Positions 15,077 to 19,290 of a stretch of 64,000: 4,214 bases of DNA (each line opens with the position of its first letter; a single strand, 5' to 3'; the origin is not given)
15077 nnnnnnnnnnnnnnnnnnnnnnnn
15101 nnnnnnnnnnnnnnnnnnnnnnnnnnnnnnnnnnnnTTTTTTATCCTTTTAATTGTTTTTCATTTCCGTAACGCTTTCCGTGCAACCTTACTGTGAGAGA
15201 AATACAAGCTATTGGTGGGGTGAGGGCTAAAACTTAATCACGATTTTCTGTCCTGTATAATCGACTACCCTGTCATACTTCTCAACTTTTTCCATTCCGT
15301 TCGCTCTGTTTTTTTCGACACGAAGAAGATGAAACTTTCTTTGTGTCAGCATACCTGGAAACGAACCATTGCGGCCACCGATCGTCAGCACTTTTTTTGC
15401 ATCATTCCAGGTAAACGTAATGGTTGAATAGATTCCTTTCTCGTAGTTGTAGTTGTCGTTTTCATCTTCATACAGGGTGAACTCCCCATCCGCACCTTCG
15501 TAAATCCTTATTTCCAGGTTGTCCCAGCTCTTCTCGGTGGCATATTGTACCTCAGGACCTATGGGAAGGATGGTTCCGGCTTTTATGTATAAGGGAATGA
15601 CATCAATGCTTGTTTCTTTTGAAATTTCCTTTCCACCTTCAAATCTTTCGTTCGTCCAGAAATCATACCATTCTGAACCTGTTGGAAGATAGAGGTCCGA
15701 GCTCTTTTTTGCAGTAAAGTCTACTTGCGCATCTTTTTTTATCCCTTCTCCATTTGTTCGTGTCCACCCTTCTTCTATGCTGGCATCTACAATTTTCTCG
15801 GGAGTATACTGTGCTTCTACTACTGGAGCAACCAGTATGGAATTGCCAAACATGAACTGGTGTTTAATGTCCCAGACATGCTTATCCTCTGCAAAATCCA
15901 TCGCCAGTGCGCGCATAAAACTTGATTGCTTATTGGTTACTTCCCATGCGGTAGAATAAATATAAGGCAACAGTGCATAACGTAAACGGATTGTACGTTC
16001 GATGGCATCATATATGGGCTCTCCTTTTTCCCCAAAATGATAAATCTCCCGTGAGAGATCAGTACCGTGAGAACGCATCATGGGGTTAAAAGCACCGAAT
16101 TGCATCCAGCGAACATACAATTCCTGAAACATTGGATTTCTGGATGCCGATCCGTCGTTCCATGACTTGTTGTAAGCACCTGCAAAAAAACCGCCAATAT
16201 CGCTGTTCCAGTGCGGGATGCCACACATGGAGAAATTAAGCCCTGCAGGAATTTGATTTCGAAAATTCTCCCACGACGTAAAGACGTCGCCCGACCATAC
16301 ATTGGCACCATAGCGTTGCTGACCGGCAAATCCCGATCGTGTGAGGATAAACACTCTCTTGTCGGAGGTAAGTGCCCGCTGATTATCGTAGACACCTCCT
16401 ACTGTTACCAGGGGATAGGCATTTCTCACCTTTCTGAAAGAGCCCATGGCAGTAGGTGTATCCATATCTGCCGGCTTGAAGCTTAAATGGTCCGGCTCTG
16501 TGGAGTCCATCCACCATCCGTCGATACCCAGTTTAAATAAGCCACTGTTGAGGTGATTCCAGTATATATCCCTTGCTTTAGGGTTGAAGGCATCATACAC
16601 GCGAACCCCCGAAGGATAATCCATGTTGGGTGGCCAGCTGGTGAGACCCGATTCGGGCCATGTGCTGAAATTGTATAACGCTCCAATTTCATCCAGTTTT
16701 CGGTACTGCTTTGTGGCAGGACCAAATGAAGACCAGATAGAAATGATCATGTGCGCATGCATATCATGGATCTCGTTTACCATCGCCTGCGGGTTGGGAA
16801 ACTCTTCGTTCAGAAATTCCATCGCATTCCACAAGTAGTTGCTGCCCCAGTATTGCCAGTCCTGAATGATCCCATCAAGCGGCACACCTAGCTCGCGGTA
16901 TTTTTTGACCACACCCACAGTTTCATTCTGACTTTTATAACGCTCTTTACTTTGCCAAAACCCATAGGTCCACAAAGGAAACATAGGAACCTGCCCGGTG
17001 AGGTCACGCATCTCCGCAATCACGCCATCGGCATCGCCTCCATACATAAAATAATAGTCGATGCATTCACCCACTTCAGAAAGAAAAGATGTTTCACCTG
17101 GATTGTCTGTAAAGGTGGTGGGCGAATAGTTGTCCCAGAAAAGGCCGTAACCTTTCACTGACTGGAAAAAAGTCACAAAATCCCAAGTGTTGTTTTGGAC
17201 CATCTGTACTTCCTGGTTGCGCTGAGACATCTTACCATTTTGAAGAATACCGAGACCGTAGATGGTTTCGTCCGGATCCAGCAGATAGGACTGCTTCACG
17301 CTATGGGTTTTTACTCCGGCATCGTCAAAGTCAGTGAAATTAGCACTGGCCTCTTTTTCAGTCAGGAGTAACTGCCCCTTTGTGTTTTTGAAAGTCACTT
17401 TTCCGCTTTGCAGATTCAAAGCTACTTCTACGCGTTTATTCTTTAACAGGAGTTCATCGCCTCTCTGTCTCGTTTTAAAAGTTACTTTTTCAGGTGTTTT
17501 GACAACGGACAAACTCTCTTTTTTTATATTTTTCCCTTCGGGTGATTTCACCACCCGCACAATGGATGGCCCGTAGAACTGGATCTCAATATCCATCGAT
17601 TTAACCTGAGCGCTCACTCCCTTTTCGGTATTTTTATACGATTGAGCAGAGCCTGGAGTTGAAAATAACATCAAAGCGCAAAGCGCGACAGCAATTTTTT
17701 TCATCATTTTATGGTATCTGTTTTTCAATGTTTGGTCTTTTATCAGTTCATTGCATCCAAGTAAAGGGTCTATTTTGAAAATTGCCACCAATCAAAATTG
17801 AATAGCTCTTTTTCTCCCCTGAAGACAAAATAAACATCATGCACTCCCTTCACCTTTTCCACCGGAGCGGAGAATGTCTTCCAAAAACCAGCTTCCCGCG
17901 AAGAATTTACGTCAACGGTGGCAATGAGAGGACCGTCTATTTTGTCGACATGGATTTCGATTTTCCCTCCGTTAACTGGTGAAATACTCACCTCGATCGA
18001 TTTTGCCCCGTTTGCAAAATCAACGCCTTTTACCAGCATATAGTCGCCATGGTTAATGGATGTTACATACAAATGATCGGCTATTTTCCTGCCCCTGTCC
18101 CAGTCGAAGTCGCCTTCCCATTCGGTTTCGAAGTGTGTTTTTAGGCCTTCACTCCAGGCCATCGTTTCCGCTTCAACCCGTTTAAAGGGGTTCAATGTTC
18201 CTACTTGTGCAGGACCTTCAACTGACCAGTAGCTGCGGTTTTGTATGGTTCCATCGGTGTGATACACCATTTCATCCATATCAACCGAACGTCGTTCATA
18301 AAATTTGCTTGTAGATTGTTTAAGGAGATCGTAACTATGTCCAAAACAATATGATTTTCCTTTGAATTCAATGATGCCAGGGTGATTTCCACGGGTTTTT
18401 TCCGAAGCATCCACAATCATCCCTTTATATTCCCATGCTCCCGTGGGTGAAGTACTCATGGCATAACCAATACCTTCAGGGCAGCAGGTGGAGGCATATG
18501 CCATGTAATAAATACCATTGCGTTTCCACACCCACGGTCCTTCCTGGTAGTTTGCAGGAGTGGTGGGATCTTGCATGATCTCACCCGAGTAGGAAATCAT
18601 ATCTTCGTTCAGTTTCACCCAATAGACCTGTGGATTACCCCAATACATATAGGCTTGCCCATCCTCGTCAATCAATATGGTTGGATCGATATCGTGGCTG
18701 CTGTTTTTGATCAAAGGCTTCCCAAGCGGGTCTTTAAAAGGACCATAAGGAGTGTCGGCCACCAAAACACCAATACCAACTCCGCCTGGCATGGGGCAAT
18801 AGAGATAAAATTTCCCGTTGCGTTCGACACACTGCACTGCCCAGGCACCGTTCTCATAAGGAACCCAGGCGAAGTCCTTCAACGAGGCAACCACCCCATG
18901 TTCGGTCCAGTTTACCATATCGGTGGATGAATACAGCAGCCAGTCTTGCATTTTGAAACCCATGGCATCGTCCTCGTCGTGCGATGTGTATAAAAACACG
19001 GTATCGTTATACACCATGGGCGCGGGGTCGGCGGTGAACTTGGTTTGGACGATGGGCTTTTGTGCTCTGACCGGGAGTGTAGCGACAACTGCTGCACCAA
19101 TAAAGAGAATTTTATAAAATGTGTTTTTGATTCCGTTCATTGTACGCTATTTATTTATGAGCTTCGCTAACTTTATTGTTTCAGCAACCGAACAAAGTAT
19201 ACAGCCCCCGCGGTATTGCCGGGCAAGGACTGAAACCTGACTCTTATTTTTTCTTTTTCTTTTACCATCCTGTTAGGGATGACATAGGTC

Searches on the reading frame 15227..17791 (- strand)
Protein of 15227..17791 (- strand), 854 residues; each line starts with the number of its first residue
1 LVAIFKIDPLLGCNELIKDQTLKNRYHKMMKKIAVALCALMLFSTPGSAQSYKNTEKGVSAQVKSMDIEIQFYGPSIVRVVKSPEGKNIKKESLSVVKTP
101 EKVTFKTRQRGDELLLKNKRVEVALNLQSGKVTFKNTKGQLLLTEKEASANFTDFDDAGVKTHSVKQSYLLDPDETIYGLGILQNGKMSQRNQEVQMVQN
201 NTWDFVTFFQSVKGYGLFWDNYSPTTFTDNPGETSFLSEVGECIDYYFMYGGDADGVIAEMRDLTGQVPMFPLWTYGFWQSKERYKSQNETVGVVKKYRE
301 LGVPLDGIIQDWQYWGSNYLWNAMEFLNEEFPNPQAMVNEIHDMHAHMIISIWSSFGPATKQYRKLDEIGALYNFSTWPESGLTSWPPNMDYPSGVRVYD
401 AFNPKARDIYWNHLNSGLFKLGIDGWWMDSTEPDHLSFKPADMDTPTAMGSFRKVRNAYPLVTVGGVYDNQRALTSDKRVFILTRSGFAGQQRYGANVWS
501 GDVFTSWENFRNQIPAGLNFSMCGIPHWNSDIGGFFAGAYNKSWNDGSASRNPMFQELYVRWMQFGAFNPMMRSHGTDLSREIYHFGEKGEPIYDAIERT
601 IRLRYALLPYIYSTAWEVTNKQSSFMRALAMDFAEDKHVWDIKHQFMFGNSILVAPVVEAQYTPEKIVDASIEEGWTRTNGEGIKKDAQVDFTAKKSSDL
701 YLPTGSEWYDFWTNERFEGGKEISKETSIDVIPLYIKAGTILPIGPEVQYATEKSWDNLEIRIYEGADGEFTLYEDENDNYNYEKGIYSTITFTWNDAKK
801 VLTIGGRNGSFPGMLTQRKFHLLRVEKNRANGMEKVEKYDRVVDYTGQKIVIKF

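Call 11: search_protein_families(library=pfam, proteins=[window:15227-17791:-], max_evalue=0.0001)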
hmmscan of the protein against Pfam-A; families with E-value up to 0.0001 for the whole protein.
window:15227-17791:- (854 aa): 4 families
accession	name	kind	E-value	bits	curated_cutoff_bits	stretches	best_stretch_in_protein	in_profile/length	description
PF01055.32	Glyco_hydro_31_2nd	-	6.6e-97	325.2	23.5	1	269-613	2-327/328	Glycosyl hydrolases family 31 TIM-barrel domain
PF21365.3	Glyco_hydro_31_3rd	-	5.4e-24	84.9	24.4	1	624-742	3-87/87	Glycosyl hydrolase family 31 C-terminal domain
PF17137.9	DUF5110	-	6.4e-24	84.2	27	1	758-822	1-66/71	Domain of unknown function (DUF5110)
PF13802.12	Gal_mutarotas_2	-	1.8e-17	64.6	27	1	68-227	2-183/184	Glycosyl hydrolase 31 N-terminal galactose mutarotase-like domain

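Call 99: search_solved_structures(query=window:15227-17791:-, max_evalue=1e-20)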
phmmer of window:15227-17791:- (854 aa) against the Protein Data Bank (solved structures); distinct sequences matched with E-value up to 1e-20: 56.
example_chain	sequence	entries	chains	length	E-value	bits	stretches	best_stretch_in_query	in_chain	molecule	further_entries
7kmp_A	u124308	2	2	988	2.4e-167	561.8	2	233-659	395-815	Alpha-xylosidase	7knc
5jou_A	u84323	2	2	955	1.6e-164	552.5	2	229-658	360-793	Alpha-xylosidase BoGH31A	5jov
2xvg_A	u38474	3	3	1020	2.7e-155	521.9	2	230-659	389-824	ALPHA XYLOSIDASE | ALPHA-XYLOSIDASE, PUTATIVE, XYL31A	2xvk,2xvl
5zn6_A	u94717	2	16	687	1.6e-75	258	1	169-664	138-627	Alpha-xylosidase MeXyl31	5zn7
6jr6_A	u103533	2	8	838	7.4e-65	222.7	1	68-660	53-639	Candidate alpha-glycosidase Glycoside hydrolase family 31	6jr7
6jr8_A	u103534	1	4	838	7.8e-64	219.3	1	68-660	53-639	Candidate alpha-glycosidase Glycoside hydrolase family 31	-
9kz6_A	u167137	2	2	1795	2.9e-54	187.7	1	439-660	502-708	Maltase-glucoamylase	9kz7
4b9y_A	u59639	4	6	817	7.9e-53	182.9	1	209-661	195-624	ALPHA-GLUCOSIDASE, PUTATIVE, ADG31B | Oligosaccharide 4-alpha-D-glucosyltransferase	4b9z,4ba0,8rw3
5i23_A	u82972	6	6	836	9.2e-53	182.7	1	209-661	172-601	Oligosaccharide 4-alpha-D-glucosyltransferase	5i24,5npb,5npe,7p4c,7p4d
5npc_A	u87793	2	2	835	4.7e-52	180.4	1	209-661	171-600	Oligosaccharide 4-alpha-D-glucosyltransferase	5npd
5x7o_A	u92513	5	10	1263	6.9e-46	160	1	110-663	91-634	Glycoside hydrolase family 31 alpha-glucosidase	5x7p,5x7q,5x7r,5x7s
5f7c_A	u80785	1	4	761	4e-45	157.5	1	187-661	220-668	Alpha-glucosidase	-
5i0d_A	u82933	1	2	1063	9e-45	156.3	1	77-664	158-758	Lmo2446 protein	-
4kmq_A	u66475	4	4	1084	9.6e-45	156.2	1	77-664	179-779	Lmo2446 protein | Alpha-xylosidase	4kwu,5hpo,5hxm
5f7u_A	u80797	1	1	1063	3.9e-44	154.2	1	77-664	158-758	Cycloalternan-forming enzyme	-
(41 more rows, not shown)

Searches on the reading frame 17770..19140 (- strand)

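Call 11: search_protein_families(library=pfam, proteins=[window:17770-19140:-], max_evalue=0.0001)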
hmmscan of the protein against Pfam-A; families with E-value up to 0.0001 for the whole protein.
window:17770-19140:- (456 aa): 2 families
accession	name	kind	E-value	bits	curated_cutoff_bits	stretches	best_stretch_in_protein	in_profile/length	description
PF04616.20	Glyco_hydro_43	-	3.1e-43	148.6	32.2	1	28-299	3-288/288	Glycosyl hydrolases family 43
PF03422.21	CBM_6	-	5e-25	88.6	28.9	1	323-456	1-125/125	Carbohydrate binding module (family 6)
